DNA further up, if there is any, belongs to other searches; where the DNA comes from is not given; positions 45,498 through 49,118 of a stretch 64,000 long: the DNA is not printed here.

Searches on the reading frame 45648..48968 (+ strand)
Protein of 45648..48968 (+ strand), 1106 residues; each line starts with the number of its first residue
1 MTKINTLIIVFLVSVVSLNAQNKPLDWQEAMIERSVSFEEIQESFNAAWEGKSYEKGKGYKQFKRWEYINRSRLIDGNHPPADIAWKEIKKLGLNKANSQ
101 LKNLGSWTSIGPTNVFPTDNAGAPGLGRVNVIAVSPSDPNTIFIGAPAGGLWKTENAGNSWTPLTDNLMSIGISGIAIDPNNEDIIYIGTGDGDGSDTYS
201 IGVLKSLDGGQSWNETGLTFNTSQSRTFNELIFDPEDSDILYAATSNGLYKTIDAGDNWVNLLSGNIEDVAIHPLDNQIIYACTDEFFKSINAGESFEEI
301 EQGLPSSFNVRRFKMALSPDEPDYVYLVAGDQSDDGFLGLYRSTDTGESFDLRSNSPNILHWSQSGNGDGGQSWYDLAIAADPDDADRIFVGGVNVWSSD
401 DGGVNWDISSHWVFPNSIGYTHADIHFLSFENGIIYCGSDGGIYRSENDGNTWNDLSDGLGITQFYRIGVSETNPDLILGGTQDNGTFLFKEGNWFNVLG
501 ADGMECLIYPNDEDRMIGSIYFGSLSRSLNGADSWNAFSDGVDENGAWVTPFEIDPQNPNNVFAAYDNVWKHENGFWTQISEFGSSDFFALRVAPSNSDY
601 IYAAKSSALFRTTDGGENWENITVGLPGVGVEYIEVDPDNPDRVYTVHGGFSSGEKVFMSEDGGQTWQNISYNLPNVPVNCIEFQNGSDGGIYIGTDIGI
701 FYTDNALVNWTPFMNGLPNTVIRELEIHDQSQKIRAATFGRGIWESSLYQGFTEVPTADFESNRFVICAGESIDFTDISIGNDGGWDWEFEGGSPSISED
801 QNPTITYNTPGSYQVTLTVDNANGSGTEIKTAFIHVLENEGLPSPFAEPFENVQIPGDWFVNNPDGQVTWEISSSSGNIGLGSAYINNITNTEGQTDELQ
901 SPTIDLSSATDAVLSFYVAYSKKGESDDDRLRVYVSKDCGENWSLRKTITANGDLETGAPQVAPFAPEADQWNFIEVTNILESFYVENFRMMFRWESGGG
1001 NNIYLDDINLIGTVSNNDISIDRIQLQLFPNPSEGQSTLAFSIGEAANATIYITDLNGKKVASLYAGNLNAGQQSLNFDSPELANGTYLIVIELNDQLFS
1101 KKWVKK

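Call 83: search_protein_families(library=ncbifam, proteins=[window:45648-48968:+], max_evalue=0.001)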
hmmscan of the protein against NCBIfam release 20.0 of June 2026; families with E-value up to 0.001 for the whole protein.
window:45648-48968:+ (1106 aa): 5 families
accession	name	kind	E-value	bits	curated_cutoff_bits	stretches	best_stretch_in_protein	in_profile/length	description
NF045728.1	glycosyl_F510_1955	equivalog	8.1e-46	156.3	175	3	577-746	84-246/246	F510_1955 family glycosylhydrolase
TIGR04183.1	Por_Secre_tail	domain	1.2e-11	44.4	23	1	1028-1106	1-72/72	T9SS type A sorting domain-containing protein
NF010237.0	PRK13684.1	equivalog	4.2e-10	39.2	326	1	577-726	37-179/334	photosynthesis system II assembly factor Ycf48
NF038113.1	T9SSA_dep_M36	equivalog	4.2e-07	28.5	885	1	1014-1104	783-867/869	T9SS-dependent M36 family metallopeptidase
NF050177.1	TapA_OM_Porphy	equivalog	8e-05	21.6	500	0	1002-1103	447-541/544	TapA/TapC family T9SS-dependent outer membrane protein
